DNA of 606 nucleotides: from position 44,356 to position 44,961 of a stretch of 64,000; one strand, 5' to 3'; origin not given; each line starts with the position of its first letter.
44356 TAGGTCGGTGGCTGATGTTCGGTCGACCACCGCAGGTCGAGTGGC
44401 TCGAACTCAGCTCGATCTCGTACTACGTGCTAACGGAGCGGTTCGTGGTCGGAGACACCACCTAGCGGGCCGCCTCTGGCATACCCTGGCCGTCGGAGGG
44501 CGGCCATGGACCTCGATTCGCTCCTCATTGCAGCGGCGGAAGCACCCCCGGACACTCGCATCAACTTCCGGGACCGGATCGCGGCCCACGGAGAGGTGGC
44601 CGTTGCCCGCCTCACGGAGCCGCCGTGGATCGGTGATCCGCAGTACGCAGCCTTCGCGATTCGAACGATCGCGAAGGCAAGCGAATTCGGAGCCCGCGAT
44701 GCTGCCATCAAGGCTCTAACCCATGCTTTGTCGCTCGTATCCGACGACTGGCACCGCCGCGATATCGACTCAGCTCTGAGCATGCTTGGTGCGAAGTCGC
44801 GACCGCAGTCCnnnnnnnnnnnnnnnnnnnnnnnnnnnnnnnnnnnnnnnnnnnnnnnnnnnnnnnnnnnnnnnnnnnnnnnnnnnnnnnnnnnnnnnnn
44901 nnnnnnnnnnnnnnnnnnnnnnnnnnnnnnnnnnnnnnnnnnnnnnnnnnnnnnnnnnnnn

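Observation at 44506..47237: Candidate undescribed modification-dependent defence system: stand-alone SRA reader coupled to a nuclease-DUF2075 helicase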

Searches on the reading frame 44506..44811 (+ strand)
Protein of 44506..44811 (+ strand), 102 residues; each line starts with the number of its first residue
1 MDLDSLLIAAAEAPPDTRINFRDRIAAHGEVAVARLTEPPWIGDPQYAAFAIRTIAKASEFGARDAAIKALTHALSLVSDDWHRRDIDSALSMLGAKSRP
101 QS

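Call 91: search_protein_representatives(protein=window:44506-44811:+)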
Query: 102 residues. Proteins with E-value up to 0.001 (for the whole library): 242; up to 1e-10: 31; up to 1e-30: 0. The best 150 are listed.
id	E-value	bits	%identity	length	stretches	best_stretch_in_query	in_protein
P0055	6.5e-25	103.4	57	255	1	2-97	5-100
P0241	1.4e-24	102.3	56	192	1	2-99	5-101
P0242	3.6e-16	75.4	46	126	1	2-96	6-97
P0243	1.4e-15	73.5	51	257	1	2-96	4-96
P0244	1.0e-14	70.7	47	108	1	5-98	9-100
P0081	7.4e-14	68.0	45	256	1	2-99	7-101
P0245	1.2e-13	67.3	52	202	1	9-97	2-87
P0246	1.6e-13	66.9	46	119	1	3-97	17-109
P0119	4.7e-13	65.4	47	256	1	2-101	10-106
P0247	7.7e-13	64.7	61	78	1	1-62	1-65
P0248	1.3e-12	64.0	56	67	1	1-63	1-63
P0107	1.3e-12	64.0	47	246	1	3-94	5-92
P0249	1.3e-12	64.0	49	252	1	3-101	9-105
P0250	2.1e-12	63.3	49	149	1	2-97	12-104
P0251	2.5e-12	63.1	48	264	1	3-97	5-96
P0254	3.9e-12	62.5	51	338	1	2-98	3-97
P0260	3.8e-11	59.3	48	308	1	5-98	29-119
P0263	6.7e-11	58.5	43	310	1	3-98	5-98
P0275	3.7e-10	56.1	45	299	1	3-98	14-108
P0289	5.0e-09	52.5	41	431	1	4-96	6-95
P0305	1.6e-08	50.9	45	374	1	2-98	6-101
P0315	3.0e-08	50.0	46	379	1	3-95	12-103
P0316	3.8e-08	49.7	42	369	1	1-94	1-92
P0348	5.8e-07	45.9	41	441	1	2-78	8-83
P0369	1.9e-06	44.2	43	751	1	3-100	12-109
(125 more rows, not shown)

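Call 92: search_protein_families(library=pfam, proteins=[P0254, P0260, P0263, P0275, P0289, P0305, P0315, P0316, P0369, P0348], max_evalue=0.01)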
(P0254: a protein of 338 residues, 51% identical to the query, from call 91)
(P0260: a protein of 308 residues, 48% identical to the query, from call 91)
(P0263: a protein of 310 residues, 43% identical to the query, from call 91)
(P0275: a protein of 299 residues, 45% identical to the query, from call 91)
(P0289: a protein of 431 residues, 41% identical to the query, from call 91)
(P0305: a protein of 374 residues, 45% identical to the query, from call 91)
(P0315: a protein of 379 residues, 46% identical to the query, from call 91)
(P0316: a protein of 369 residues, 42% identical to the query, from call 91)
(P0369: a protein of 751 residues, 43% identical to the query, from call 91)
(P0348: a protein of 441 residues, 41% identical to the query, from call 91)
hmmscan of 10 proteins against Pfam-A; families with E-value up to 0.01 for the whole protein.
P0254 (338 aa): 0 families

P0260 (308 aa): 1 family
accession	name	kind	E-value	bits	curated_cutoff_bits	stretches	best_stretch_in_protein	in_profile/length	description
PF19996.4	ivWA-helical_N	-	0.0096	15.8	27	0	47-131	112-196/270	N-terminal helical region fused to the FtsH ternary system vWA domain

P0263 (310 aa): 0 families

P0275 (299 aa): 0 families

P0289 (431 aa): 0 families

P0305 (374 aa): 0 families

P0315 (379 aa): 0 families

P0316 (369 aa): 0 families

P0369 (751 aa): 7 families
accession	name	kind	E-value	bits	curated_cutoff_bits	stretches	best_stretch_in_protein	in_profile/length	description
PF13538.12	UvrD_C_2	-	3.8e-07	30.3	27.4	1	649-694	4-52/52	UvrD-like helicase C-terminal domain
PF00580.27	UvrD-helicase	-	6.7e-07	29.7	23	1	336-412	18-98/271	UvrD/REP helicase N-terminal domain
PF01443.25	Viral_helicase1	-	1.3e-06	28.8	21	0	644-694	174-227/228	Viral superfamily 1 RNA helicase core domain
PF13361.12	UvrD_C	-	6.1e-06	26.3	25.6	1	640-696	280-348/350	UvrD-like helicase C-terminal domain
PF13604.12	AAA_30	-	3.5e-05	24.1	27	1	319-368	4-55/191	AAA domain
PF13191.12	AAA_16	-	0.00035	21.5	32.6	1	337-501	30-144/167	AAA ATPase domain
PF25199.1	nSTAND_NTPase5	-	0.00044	20.5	34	0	336-368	46-79/145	Novel STAND NTPase 5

P0348 (441 aa): 1 family
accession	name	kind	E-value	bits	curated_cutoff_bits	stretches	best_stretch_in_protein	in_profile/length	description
PF24390.1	PRTase-CE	-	5.8e-47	161.1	27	1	132-425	1-253/253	PRTase-CE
